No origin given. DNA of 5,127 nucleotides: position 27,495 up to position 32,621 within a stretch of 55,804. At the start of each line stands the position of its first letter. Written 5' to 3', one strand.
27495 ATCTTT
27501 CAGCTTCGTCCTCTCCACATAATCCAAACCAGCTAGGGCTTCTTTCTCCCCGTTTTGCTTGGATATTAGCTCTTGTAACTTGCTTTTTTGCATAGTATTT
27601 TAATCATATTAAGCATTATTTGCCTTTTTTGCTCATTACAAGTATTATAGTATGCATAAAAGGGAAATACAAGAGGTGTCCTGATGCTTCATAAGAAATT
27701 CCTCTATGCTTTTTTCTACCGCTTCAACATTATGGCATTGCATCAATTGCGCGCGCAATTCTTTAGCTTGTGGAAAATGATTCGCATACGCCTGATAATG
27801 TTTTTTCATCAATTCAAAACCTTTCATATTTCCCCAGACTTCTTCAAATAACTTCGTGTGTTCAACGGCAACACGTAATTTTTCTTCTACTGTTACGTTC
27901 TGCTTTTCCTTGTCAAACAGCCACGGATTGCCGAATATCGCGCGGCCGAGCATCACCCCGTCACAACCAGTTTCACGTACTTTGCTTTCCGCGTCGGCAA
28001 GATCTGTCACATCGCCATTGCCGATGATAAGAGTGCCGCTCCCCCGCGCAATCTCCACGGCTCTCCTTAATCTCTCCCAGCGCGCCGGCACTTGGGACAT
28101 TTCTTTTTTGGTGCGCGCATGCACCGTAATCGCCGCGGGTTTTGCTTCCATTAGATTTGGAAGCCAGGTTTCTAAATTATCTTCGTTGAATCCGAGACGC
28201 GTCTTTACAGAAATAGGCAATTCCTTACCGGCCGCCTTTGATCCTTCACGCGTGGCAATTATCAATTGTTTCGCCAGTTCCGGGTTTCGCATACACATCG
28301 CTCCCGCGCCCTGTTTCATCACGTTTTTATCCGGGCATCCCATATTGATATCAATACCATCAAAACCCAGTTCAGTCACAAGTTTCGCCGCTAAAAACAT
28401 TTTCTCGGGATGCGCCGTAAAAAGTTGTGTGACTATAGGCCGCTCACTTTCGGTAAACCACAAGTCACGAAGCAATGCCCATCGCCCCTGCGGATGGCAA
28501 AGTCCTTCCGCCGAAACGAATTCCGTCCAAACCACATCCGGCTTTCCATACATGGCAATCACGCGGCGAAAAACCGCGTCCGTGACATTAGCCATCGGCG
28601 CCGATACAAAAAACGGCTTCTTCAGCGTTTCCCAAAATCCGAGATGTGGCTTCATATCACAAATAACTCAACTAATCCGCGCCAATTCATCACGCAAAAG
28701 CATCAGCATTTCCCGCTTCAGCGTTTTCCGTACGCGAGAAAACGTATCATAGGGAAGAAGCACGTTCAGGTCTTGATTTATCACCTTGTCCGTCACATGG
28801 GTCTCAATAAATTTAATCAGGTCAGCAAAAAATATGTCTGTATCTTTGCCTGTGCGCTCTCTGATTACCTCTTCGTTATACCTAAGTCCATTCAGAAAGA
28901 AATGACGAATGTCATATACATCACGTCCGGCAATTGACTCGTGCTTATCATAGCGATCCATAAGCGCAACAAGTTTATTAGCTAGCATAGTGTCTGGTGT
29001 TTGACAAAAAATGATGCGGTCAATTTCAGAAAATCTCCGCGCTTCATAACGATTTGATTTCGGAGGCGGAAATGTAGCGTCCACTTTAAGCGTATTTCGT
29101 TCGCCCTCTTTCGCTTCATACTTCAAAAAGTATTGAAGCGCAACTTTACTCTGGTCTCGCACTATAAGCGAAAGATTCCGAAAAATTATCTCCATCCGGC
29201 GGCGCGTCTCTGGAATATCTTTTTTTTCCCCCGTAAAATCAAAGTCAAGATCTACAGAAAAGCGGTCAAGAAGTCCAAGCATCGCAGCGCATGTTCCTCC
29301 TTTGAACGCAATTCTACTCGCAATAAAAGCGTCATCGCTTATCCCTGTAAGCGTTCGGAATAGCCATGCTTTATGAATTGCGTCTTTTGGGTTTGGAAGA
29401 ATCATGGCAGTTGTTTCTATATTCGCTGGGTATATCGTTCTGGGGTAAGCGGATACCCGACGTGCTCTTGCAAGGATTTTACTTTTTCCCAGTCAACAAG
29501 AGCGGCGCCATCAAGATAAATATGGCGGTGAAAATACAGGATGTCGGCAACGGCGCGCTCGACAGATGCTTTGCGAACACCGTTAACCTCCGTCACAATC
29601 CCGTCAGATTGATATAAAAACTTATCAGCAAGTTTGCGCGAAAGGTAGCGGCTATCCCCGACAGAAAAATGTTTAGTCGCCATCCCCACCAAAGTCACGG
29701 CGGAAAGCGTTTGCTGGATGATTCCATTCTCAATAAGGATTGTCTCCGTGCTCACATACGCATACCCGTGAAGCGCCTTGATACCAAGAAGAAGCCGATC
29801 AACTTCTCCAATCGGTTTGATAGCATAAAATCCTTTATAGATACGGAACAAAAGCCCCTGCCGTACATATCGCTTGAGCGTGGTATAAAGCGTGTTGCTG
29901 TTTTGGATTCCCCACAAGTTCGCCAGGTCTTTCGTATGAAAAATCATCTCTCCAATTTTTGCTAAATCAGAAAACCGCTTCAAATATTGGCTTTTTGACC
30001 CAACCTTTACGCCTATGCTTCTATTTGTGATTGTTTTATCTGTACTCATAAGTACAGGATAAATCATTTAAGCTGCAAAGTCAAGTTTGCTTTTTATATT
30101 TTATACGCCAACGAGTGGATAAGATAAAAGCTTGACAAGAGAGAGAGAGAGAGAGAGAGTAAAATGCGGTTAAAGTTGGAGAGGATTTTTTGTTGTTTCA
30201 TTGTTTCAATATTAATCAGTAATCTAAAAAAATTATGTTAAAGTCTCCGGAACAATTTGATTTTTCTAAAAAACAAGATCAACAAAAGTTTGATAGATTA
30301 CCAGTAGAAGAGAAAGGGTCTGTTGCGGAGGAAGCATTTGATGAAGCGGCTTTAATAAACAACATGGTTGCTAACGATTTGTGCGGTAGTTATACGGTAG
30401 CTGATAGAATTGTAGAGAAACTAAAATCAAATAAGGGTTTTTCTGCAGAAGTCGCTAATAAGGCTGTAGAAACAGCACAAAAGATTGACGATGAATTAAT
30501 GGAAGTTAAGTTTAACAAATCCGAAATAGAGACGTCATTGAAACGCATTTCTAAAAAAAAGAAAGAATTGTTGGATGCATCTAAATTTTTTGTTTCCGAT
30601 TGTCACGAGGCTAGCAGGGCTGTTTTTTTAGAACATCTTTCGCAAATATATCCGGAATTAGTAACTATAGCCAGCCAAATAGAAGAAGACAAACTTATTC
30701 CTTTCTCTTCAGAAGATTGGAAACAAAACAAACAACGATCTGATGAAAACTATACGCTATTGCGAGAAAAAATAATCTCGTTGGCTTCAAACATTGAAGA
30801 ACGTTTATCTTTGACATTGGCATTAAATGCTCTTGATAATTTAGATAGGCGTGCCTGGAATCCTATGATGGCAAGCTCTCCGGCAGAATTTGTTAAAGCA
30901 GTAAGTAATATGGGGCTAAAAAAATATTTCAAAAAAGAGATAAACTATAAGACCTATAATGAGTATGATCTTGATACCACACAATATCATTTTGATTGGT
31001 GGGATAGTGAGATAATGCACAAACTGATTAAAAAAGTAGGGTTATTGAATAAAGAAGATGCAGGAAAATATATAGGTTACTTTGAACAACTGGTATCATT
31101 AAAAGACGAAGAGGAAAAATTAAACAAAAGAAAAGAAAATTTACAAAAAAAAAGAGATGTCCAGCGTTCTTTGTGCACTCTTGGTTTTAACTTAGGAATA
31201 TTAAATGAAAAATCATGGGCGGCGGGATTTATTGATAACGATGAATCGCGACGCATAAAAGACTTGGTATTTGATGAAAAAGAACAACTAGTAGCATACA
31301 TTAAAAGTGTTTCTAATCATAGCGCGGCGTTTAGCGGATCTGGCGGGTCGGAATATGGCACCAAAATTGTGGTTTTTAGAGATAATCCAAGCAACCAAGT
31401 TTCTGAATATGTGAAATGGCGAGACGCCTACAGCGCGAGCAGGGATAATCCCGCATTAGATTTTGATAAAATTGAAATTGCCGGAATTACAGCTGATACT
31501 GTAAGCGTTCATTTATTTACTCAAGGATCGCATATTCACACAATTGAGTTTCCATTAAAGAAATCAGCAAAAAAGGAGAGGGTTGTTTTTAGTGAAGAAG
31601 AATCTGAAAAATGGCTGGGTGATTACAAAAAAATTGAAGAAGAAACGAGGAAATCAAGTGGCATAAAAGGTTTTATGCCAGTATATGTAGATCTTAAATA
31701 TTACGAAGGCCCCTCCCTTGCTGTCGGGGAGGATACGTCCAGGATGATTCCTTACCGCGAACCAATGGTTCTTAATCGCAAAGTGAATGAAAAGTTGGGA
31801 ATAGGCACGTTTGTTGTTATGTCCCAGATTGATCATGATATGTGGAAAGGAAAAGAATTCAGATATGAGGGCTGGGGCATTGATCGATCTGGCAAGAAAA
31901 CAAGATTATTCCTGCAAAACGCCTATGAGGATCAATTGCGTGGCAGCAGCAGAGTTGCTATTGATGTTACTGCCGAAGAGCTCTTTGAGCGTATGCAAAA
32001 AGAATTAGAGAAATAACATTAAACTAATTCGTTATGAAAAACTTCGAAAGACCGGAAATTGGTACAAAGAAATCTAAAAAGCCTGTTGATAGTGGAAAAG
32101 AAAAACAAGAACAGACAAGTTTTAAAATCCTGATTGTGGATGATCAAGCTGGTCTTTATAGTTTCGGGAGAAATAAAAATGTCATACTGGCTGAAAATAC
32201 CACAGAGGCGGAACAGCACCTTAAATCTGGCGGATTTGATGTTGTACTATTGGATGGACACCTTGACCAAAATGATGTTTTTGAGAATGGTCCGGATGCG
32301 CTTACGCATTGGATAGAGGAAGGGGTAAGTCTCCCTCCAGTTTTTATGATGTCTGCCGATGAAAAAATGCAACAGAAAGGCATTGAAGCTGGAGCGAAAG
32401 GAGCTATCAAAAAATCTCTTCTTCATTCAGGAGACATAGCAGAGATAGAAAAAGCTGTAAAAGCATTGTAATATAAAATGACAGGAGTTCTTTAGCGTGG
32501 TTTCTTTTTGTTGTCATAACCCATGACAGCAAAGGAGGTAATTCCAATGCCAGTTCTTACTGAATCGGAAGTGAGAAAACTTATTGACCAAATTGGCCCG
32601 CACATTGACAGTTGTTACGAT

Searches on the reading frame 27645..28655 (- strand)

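Call 8: search_protein_families(library=ncbifam, proteins=[window:27645-28655:-], max_evalue=0.01)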
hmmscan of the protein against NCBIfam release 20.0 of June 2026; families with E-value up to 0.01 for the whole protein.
window:27645-28655:- (336 aa): 7 families
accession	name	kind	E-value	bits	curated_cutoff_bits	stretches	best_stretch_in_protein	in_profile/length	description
TIGR00737.1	nifR3_yhdG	equivalog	3.9e-66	223.4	293.3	1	17-323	11-317/319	tRNA dihydrouridine synthase DusB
NF008774.0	PRK11815.1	equivalog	2e-36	125.6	269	1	15-317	14-320/337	tRNA dihydrouridine(20/20a) synthase DusA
NF007838.0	PRK10550.1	equivalog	1.5e-26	93.2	395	1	18-267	5-257/312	tRNA dihydrouridine(16) synthase DusC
TIGR00742.1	yjbN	subfamily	4.3e-26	92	397.2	1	18-312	5-303/318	tRNA dihydrouridine(20/20a) synthase DusA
NF006183.0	PRK08318.1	equivalog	7.8e-05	21.6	335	1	82-140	111-168/422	NAD-dependent dihydropyrimidine dehydrogenase subunit PreA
TIGR00736.1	nifR3_rel_arch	hypoth_equivalog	0.0001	21.9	218.7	1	99-242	94-225/231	MJ0144 family RNA dihydrouridine synthase-like protein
NF005574.0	PRK07259.1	equivalog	0.0056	15.6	269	0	66-140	89-160/304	dihydroorotate dehydrogenase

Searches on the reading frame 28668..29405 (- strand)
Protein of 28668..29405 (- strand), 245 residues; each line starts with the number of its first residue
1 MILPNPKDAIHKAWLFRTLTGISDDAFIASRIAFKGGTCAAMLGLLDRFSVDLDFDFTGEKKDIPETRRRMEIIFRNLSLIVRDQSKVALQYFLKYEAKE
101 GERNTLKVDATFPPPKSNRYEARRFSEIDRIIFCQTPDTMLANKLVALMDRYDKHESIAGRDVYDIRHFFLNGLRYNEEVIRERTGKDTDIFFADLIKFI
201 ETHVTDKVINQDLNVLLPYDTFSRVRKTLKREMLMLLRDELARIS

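Call 8: search_protein_families(library=ncbifam, proteins=[window:28668-29405:-], max_evalue=0.01)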
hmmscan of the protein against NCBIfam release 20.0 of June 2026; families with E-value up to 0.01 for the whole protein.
window:28668-29405:- (245 aa): 0 families

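Call 63: search_protein_families(library=phrogs, proteins=[window:28668-29405:-], max_evalue=0.01)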
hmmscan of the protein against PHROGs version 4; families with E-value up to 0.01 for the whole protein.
window:28668-29405:- (245 aa): 0 families

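Call 78: search_protein_families(library=pfam, proteins=[window:28668-29405:-], max_evalue=0.01)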
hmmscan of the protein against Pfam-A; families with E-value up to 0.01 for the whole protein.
window:28668-29405:- (245 aa): 1 family
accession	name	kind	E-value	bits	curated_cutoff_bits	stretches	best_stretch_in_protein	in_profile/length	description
PF08843.17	AbiEii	-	1.1e-18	68.5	22.5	1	24-213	7-216/238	Nucleotidyl transferase AbiEii toxin, Type IV TA system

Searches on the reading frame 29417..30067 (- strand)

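Call 8: search_protein_families(library=ncbifam, proteins=[window:29417-30067:-], max_evalue=0.01)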
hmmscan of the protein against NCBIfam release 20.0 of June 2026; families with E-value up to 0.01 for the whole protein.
window:29417-30067:- (216 aa): 1 family
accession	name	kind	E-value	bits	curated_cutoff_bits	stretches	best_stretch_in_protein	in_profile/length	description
NF047376.1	TAA_AbiEi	equivalog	1.3e-14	54.2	150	1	26-133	4-116/172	type IV toxin-antitoxin system AbiEi family antitoxin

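Call 78: search_protein_families(library=pfam, proteins=[window:29417-30067:-], max_evalue=0.01)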
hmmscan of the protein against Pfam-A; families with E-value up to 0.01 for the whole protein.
window:29417-30067:- (216 aa): 1 family
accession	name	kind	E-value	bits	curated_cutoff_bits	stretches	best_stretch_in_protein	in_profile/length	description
PF13338.12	AbiEi_4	-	0.00054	20.4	25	1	62-83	27-48/49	Transcriptional regulator, AbiEi antitoxin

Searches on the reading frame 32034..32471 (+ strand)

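Call 78: search_protein_families(library=pfam, proteins=[window:32034-32471:+], max_evalue=0.01)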
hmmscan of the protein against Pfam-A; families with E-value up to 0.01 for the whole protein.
window:32034-32471:+ (145 aa): 1 family
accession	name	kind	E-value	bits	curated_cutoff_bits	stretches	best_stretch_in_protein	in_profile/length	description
PF00072.30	Response_reg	-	1.5e-07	32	30.2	1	49-129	24-101/111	Response regulator receiver domain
